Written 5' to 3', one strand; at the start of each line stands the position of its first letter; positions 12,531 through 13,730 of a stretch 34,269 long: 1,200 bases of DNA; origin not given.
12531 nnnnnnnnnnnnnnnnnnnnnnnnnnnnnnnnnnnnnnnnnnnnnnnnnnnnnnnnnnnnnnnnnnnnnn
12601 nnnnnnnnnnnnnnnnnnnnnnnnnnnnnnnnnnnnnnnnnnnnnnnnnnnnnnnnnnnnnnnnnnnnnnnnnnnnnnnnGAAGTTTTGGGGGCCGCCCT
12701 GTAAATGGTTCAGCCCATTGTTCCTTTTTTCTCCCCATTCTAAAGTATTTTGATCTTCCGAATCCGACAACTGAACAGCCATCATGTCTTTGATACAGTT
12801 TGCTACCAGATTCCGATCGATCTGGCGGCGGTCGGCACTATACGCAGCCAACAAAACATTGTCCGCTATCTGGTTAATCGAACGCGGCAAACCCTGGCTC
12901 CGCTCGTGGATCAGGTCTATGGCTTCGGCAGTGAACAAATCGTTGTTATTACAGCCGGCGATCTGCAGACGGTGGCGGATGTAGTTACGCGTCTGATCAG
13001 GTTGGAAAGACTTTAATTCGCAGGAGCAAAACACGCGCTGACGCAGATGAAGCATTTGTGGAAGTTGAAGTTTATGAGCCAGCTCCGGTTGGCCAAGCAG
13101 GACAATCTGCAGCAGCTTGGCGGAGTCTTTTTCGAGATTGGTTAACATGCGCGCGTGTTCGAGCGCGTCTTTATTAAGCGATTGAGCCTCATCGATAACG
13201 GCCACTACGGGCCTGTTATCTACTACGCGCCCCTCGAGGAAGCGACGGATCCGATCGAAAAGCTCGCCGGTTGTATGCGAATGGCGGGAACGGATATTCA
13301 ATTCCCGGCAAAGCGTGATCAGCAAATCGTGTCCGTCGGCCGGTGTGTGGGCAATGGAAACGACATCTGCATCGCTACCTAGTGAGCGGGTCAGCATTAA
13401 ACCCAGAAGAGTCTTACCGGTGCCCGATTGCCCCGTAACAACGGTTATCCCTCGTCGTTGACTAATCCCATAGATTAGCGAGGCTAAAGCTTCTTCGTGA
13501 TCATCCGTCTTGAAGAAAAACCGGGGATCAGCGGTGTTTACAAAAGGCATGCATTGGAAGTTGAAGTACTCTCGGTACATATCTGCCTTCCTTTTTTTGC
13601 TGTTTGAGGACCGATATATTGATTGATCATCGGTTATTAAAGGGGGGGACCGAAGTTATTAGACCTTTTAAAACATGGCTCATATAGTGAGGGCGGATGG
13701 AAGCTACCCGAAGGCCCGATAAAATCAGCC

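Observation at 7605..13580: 1991-aa fusion of an ExeA/GspA-like AAA ATPase to about 1700 aa of coiled coil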

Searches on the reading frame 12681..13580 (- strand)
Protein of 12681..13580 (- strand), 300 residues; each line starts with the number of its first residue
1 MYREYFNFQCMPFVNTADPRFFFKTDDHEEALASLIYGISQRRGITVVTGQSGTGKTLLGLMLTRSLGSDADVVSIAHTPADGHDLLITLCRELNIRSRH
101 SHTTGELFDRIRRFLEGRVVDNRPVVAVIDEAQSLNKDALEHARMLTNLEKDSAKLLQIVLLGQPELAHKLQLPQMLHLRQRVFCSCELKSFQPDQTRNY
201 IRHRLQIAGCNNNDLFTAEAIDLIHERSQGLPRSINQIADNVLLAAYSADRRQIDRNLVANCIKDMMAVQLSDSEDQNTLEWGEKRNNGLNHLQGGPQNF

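Call 17: search_protein_representatives(protein=window:12681-13580:-)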
Query: 300 residues. Proteins with E-value up to 0.001 (for the whole library): 28833; up to 1e-10: 19263; up to 1e-30: 7509. The best 150 are listed.
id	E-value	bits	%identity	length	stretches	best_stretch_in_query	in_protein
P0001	2.1e-108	378.2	65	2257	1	11-276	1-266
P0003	1.8e-100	352.2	58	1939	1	1-279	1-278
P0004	1.3e-96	339.5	59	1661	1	1-275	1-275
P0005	1.9e-96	338.9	58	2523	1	1-269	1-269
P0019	3.9e-95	334.7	58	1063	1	1-272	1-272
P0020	2.8e-94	331.9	56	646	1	1-287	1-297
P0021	1.7e-91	322.8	59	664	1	11-274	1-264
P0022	6.1e-90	317.6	54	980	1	1-274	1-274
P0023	5.6e-88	311.2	53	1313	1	1-277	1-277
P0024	7.5e-88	310.8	55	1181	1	1-272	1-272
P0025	1.5e-86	306.5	55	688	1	1-273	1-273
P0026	7.1e-85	301.0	54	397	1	1-272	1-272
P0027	1.6e-81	290.0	52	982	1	1-272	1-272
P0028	4.9e-81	288.4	34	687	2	1-277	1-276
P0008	3.7e-79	282.2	59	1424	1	43-271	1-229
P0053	3.0e-68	246.5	44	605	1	1-270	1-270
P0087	7.8e-65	235.2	44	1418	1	1-272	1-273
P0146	3.3e-62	226.6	42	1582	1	1-280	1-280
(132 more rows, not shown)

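Call 37: find_related_loci(query=A3, collection=genome_contigs, flank=10000)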
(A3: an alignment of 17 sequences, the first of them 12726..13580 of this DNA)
Query A3 (285 aa) in genome_contigs; peptide patterns used: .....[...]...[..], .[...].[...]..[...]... (x = any residue, [..] = any of these).
392 stretches matched a pattern; 294 encode a relative of the query (tblastn E <= 1e-3); the best 80 are kept; 80 distinct loci.
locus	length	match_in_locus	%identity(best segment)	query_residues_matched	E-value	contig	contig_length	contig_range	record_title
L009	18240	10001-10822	67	1-274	6e-120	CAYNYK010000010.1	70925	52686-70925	MAG TPA_asm: uncultured Planctomycetales bacterium isolate binchicken_co44_235 genome assembly, contig: NODE_748_length_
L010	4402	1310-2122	67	1-271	2e-120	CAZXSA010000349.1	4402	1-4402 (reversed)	MAG TPA_asm: uncultured Planctomycetales bacterium isolate SRP278314_co1_167 genome assembly, contig: NODE_26050_length_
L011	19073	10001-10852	63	1-284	8e-117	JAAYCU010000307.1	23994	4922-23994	MAG: Phycisphaerales bacterium isolate AS06rmzACSIP_494 595241_AS06, whole genome shotgun sequence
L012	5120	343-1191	58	1-283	5e-107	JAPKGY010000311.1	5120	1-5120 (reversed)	MAG: Phycisphaerae bacterium isolate PDA_C_MAG.97 MAG.97_311, whole genome shotgun sequence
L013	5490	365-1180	59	1-272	1e-105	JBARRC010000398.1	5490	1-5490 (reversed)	MAG: Phycisphaerae bacterium isolate MFD13433_ilm_asm_bin31 k127_80934, whole genome shotgun sequence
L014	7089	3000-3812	58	1-271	1e-103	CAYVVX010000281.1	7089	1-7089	MAG TPA_asm: uncultured Planctomycetales bacterium isolate binchicken_co235_144 genome assembly, contig: NODE_23584_leng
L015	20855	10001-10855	56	1-283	1e-103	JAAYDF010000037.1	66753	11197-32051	MAG: Phycisphaerae bacterium isolate AS06rmzACSIP_537 72269_AS06, whole genome shotgun sequence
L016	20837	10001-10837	54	1-279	9e-98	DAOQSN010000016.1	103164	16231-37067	MAG TPA_asm: Phycisphaerae bacterium isolate AMR_MDS_1165 NODE_223_length_103164_cov_10.994656, whole genome shotgun seq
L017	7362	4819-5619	52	1-267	9e-91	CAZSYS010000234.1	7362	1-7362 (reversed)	MAG TPA_asm: uncultured Planctomycetales bacterium isolate binchicken_co58_26 genome assembly, contig: NODE_7878_length_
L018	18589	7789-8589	50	1-267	5e-89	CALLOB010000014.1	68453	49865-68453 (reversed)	MAG: uncultured Phycisphaerae bacterium isolate R1_Bin_METABAT__114_1 genome assembly, contig: c_000003240470, whole gen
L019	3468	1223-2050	51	1-276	1e-86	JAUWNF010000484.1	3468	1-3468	MAG: Phycisphaerales bacterium isolate CSMAG_2417 CSMAG_2417_k141_136019_length_3468_cov_6.8611, whole genome shotgun se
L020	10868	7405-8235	47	1-277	4e-77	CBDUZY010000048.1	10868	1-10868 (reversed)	MAG TPA_asm: uncultured bacterium isolate SRR22302364_concoct_124 genome assembly, contig: ERZ25073603.2905, whole genom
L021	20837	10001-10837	44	1-279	6e-77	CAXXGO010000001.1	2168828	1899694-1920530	MAG: Phycisphaerae bacterium isolate c853687f-fc16-43d1-893a-c6280bf959b9 genome assembly, contig: contig_1, whole genom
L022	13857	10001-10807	46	1-269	9e-76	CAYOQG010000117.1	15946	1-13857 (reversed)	MAG TPA_asm: uncultured Phycisphaeraceae bacterium isolate SRP323688_co1_276 genome assembly, contig: NODE_5880_length_1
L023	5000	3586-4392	45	1-269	7e-76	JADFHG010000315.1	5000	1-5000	MAG: Planctomycetota bacterium isolate B33T1L10 B33T1L10_NODE31498, whole genome shotgun sequence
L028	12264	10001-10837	42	1-279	2e-74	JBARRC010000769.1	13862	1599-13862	MAG: Phycisphaerae bacterium isolate MFD13433_ilm_asm_bin31 k127_163713, whole genome shotgun sequence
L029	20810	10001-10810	45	1-270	4e-74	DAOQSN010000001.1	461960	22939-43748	MAG TPA_asm: Phycisphaerae bacterium isolate AMR_MDS_1165 NODE_5_length_461960_cov_11.188446, whole genome shotgun seque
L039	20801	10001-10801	44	1-267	2e-71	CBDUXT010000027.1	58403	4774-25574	MAG TPA_asm: uncultured bacterium isolate SRR22302371_binner23_Refined_2 genome assembly, contig: ERZ26661859.218, whole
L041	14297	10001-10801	45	1-266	2e-71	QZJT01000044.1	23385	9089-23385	MAG: Phycisphaerales bacterium isolate SURF_32 Ga0104751_1003281, whole genome shotgun sequence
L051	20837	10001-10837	44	1-278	1e-69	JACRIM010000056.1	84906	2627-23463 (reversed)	MAG: Planctomycetota bacterium isolate NC_groundwater_1803_Pr3_B-0.1um_60_64 SR-2_scaffold_141_3883016, whole genome sho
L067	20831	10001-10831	43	1-278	4e-67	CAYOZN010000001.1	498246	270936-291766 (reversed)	MAG TPA_asm: uncultured Planctomycetaceae bacterium isolate SRP193661_co1_94 genome assembly, contig: NODE_3_length_4982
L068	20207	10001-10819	43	1-272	4e-67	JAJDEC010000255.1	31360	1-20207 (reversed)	MAG: Phycisphaerae bacterium isolate OFTM236 OFTM236_254, whole genome shotgun sequence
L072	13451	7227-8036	44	1-269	4e-69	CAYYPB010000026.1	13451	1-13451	MAG TPA_asm: uncultured Planctomycetaceae bacterium isolate binchicken_co275_148 genome assembly, contig: NODE_6704_leng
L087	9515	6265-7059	38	1-264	1e-60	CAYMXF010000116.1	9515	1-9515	MAG TPA_asm: uncultured Planctomycetaceae bacterium isolate SRP119689_co1_206 genome assembly, contig: NODE_11186_length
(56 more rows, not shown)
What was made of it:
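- Two MAGs hold both a partner-clade gene and an EPS-locus gene (L013 with L028, L016 with L029; call 37).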

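Call 43: search_solved_structures(query=A3, max_evalue=0.01)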
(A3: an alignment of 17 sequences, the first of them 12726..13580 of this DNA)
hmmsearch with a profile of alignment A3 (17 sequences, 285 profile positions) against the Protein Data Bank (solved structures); distinct sequences matched with E-value up to 0.01: 80 (the best 60 are shown).
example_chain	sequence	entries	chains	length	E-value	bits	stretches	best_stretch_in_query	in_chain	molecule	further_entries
8xvb_A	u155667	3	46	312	1.5e-07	34.3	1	18-250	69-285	ATP-dependent target DNA activator B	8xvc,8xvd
7jgr_G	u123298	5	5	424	0.00035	23.2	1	41-145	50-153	Cell division control protein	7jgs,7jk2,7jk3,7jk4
6c2u_A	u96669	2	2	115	0.00037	23.1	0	43-81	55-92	phosphate-loop protein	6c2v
8zn5_B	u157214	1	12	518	0.00094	21.8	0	42-89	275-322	KaiC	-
1njf_A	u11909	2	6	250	0.001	21.7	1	26-206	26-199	DNA polymerase III subunit gamma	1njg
8jon_A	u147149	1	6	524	0.0016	21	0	44-89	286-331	Circadian clock oscillator protein KaiC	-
1xxi_B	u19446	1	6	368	0.002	20.8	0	27-243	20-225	DNA polymerase III subunit gamma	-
3glh_B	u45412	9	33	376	0.002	20.8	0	27-243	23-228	DNA polymerase III subunit tau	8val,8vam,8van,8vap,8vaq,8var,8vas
9oyl_B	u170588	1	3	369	0.002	20.8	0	27-243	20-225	DNA polymerase III subunit tau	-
1jr3_A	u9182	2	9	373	0.002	20.7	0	27-243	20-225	DNA polymerase III subunit gamma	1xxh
3glg_B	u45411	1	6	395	0.0022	20.6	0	27-243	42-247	DNA polymerase III subunit tau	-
3glf_B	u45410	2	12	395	0.0023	20.5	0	27-243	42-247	DNA polymerase III subunit tau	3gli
7wub_C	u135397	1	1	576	0.0028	20.2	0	35-68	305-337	Transitional endoplasmic reticulum ATPase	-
7wub_D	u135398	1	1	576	0.0028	20.2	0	35-68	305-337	Transitional endoplasmic reticulum ATPase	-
8rs9_A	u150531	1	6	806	0.003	20.2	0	35-71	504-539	Transitional endoplasmic reticulum ATPase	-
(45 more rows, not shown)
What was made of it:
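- The closest solved structure by sequence is an AAA_22 'ATP-dependent target DNA activator B' chain (8xvb, E 1.5e-7; call 43).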

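Call 50: search_protein_families(library=ncbifam, proteins=[window:12681-13580:-], max_evalue=1)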
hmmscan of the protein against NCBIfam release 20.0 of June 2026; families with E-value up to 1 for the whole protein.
window:12681-13580:- (300 aa): 8 families
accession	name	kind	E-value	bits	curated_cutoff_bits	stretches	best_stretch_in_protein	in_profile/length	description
TIGR03015.1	pepcterm_ATPase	hypoth_equivalog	5.5e-70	235.9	324.5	1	1-266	1-266/269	XrtA/PEP-CTERM system-associated ATPase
NF047389.1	ATPase_Sll1717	subfamily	0.00044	19.5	75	1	22-93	17-77/454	P-loop ATPase, Sll1717 family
TIGR00929.1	VirB4_CagE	subfamily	0.0085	14.3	643.1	0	29-63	435-458/792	VirB4 family type IV secretion/conjugal transfer ATPase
NF000868.0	PRK00080.1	equivalog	0.0086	15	282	1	179-267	167-251/330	Holliday junction branch migration DNA helicase RuvB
TIGR02928.1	TIGR02928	subfamily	0.021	13.7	181.3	1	47-140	44-147/366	orc1/cdc6 family replication initiation protein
NF053860.1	DS41_1_antiphage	equivalog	0.04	12.9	370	0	197-264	292-369/448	anti-phage protein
TIGR02857.1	CydD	equivalog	0.085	11.8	435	1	27-79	333-384/529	thiol reductant ABC exporter subunit CydD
TIGR03880.1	KaiC_arch_3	hypoth_equivalog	0.19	11.2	249.45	1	33-62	6-35/224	KaiC domain-containing protein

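Call 53: search_protein_families(library=pfam, proteins=[P0021, P0053, P0087, P0146], max_evalue=0.01)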
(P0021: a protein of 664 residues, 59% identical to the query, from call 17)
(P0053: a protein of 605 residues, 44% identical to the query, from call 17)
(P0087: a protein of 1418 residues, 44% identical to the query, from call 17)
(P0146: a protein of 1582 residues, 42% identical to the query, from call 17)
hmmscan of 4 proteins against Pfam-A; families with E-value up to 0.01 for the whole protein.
P0021 (664 aa): 9 families
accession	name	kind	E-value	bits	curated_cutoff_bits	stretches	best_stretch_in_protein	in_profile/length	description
PF13401.12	AAA_22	-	5.4e-27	95.1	27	1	31-161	3-130/130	AAA domain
PF13191.12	AAA_16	-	4.1e-07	31.1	32.6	1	20-140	10-159/167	AAA ATPase domain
PF09848.15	SLFN-g3_helicase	-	5e-07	29.8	24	1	36-126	4-92/354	Schlafen group 3, DNA/RNA helicase domain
PF20720.3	nSTAND3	-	1.2e-05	25.5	27.2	1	12-77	1-61/155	Novel STAND NTPase 3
PF07728.20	AAA_5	-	1.7e-05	25.3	22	1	37-138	3-91/139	AAA domain (dynein-related subfamily)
PF00004.35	AAA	-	0.00011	23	21.2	1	38-128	3-72/131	ATPase family associated with various cellular activities (AAA)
PF13245.12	AAA_19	-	0.00039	21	25.1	1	32-145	10-119/134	AAA domain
PF13238.12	AAA_18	-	0.0074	17.2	29.4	0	37-93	2-44/128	AAA domain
PF06745.19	ATPase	-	0.0092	15.8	26.6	0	31-104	17-89/231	KaiC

P0053 (605 aa): 12 families
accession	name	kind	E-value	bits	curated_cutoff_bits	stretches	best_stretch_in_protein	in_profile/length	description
PF13401.12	AAA_22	-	4.3e-27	95.4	27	1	42-170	4-129/130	AAA domain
PF13191.12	AAA_16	-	6.8e-08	33.6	32.6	1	30-150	10-159/167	AAA ATPase domain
PF23991.1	DUF7310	-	6.3e-05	23.8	40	0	307-346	25-64/83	Coiled-coil region of unknown function (DUF7310)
PF20720.3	nSTAND3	-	0.00011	22.3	27.2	1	24-84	3-58/155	Novel STAND NTPase 3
PF00004.35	AAA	-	0.00098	20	21.2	1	46-135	1-69/131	ATPase family associated with various cellular activities (AAA)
PF05531.17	NPV_P10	-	0.001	19.9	29.8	0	315-350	31-66/75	Nucleopolyhedrovirus P10 protein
PF19380.4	DUF5955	-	0.0015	19.3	27.1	0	332-403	5-75/88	Family of unknown function (DUF5955)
PF00437.27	T2SSE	-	0.0015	17.7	24.9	1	29-76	128-176/370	Type II/IV secretion system protein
PF02367.23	TsaE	-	0.0029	18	26.6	1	26-69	4-47/128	Threonylcarbamoyl adenosine biosynthesis protein TsaE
PF14532.12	Sigma54_activ_2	-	0.0031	18.2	25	0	32-163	10-107/138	Sigma-54 interaction domain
PF13245.12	AAA_19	-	0.0042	17.7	25.1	0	43-163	11-124/134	AAA domain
PF11365.13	SOGA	-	0.008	17.6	31.1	0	321-384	23-87/94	Protein SOGA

P0087 (1418 aa): 7 families
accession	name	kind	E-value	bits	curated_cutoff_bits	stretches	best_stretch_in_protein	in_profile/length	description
PF13401.12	AAA_22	-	1.5e-24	87.2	27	1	41-170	3-129/130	AAA domain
PF13191.12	AAA_16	-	2.6e-07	31.7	32.6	1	30-152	10-161/167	AAA ATPase domain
PF01442.23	Apolipoprotein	-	8.2e-05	22.8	90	1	549-722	6-185/190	Apolipoprotein A1/A4/E domain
PF20720.3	nSTAND3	-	9.5e-05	22.6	27.2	1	22-70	1-44/155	Novel STAND NTPase 3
PF02367.23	TsaE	-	0.0018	18.6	26.6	1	26-73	4-53/128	Threonylcarbamoyl adenosine biosynthesis protein TsaE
PF07464.16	ApoLp-III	-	0.0034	18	36.3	1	1018-1130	28-140/146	Apolipophorin-III precursor (apoLp-III)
PF16704.10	Rab_bind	-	0.0058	17.1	27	0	1085-1111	28-54/66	Rab binding domain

P0146 (1582 aa): 4 families
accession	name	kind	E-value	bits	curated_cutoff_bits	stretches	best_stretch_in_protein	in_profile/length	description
PF13401.12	AAA_22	-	7.2e-23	81.8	27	1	41-171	3-130/130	AAA domain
PF13191.12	AAA_16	-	4.5e-11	44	32.6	1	33-152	14-161/167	AAA ATPase domain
PF04108.17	ATG17_like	-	1.9e-06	28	43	1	1264-1420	118-254/355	Autophagy protein ATG17-like domain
PF20720.3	nSTAND3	-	0.0023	18.1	27.2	0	38-70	12-44/155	Novel STAND NTPase 3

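Call 54: search_dna_similar(query=window:12681-13580:-, collection=plasmids, mode=protein, max_rows=25)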
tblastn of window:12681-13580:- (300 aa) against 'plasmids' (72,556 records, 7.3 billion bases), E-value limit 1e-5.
Records with a match: 104; places in all: 124; records where one place covers at least 80% of the query: 84.
Best place of each record, by identity: <60% 104.
By first word of the organism name: Streptomyces 17; Rhodococcus 12; Mycobacterium 6; Roseobacter 4; Nitratidesulfovibrio 4; Thioclava 4; Geobacillus 4; Rhodovulum 3; Vibrio 3; Clostridium 3; and 38 more.
By predicted mobility (MOB-suite, as given by PLSDB): non-mobilizable 72; mobilizable 27; conjugative 5.
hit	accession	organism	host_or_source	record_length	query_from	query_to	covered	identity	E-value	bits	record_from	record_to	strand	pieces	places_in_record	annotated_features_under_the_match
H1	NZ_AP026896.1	Aeromonas caviae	Microbe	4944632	1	265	88%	39.2%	2e-39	154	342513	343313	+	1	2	none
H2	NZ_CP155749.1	Sphingomonas parapaucimobilis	Chinese cabbage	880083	1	268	89%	37.0%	3e-39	153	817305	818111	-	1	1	AAA family ATPase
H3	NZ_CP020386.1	Rhodovulum sp. MB263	cell culture,mud flat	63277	1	270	90%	36.3%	4e-39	153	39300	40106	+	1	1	AAA family ATPase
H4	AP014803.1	Rhodovulum sulfidophilum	-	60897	1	270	90%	35.6%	1e-37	149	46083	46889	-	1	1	exeA: general secretion pathway protein A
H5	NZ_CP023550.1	Rhodobacter sp. CZR27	cell culture,paddy soil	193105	1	265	88%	36.2%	3e-40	156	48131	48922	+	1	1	AAA family ATPase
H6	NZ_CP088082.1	Ideonella dechloratans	Cell culture,Activated sludge, ...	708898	1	267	89%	35.8%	9e-39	152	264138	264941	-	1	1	AAA family ATPase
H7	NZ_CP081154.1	Aliiroseovarius sp. M344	-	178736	1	275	92%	34.7%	2e-39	154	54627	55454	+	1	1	AAA family ATPase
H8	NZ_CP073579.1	Photobacterium sp. GJ3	-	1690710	1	266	89%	35.7%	3e-36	144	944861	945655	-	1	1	record has no annotation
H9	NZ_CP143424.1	Roseobacter litoralis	Fucus vesiculosus var. spiralis,cell ...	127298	1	270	90%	34.8%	3e-37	147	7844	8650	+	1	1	AAA family ATPase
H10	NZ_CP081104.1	Ruegeria conchae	-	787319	1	278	93%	33.8%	1e-37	148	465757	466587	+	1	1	AAA family ATPase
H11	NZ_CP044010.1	Rhizobium sp. BG6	Prosopis cineraria,pure bacterial ...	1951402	1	280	93%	33.6%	2e-35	142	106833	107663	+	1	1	none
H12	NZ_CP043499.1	Rhizobium grahamii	Prosopis cineraria,pure bacterial ...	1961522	1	280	93%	33.6%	2e-35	142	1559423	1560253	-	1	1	none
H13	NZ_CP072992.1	Loktanella salsilacus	-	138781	1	265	88%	35.1%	1e-37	148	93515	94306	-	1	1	AAA family ATPase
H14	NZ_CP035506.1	Haematobacter massiliensis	single cell,human skin swab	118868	1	279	93%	33.0%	4e-37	147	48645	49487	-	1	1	AAA family ATPase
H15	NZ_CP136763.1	Palleronia sp. LCG004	cell culture,Intertidal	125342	1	267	89%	34.4%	7e-37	146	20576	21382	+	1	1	AAA family ATPase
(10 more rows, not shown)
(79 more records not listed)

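Call 55: get_annotated_region(hit=H1, flank=6000)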
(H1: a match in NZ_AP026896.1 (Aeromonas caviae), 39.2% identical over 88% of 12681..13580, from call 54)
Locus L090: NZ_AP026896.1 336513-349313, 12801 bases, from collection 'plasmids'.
description: Aeromonas caviae strain KAM479 plasmid pKAM479_3, complete sequence
organism: Aeromonas caviae (NCBI taxid 648)
taxonomy: Bacteria; Pseudomonadota; Gammaproteobacteria; Aeromonadales; Aeromonadaceae; Aeromonas; Aeromonas caviae
host: -; source: Microbe; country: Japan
typing (MOB-suite, as given by PLSDB): non-mobilizable
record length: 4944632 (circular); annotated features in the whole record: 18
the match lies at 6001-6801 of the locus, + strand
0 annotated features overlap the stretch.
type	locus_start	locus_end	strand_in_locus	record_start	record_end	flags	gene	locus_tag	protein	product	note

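Call 56: get_annotated_region(hit=H4, flank=8000)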
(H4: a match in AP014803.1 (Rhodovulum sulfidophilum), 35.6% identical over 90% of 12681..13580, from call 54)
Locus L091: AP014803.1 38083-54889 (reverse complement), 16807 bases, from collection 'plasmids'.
description: Rhodovulum sulfidophilum plasmid Plasmid3 DNA, complete genome, strain: DSM 2351
organism: Rhodovulum sulfidophilum (NCBI taxid 35806)
taxonomy: Bacteria; Pseudomonadota; Alphaproteobacteria; Rhodobacterales; Paracoccaceae; Rhodovulum; Rhodovulum sulfidophilum
host: -; source: -; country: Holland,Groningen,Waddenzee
typing (MOB-suite, as given by PLSDB): non-mobilizable; replicon rep_cluster_252
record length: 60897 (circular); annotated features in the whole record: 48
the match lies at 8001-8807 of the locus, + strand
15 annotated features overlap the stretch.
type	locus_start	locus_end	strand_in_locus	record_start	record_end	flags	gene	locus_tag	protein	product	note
CDS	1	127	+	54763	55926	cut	-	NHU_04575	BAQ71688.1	glycosyl transferase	-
CDS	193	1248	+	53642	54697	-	-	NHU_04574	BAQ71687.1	hypothetical protein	-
CDS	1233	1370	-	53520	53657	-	-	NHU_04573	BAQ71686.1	hypothetical protein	-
CDS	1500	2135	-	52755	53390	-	-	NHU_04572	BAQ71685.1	rhomboid-like protein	-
CDS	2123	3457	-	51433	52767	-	-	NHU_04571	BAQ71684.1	hypothetical protein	-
CDS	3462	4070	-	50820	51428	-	-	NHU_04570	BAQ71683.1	polysaccharide biosynthesis protein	-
CDS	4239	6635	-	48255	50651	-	-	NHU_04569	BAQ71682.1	tetratricopeptide repeat domain protein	-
CDS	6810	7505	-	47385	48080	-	-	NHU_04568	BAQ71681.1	undecaprenyl-phosphate galactose phosphotransferase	-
CDS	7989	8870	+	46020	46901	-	exeA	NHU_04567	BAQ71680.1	general secretion pathway protein A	-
CDS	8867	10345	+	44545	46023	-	-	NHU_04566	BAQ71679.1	hypothetical protein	-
CDS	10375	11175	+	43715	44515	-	-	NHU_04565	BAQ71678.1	exopolysaccharide biosynthesis protein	-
CDS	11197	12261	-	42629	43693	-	-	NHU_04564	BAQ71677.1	hypothetical protein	-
CDS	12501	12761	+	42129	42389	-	-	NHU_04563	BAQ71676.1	hypothetical protein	-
CDS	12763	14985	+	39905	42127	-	-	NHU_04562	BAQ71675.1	hypothetical protein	-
CDS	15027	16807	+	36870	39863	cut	-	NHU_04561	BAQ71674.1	hypothetical protein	-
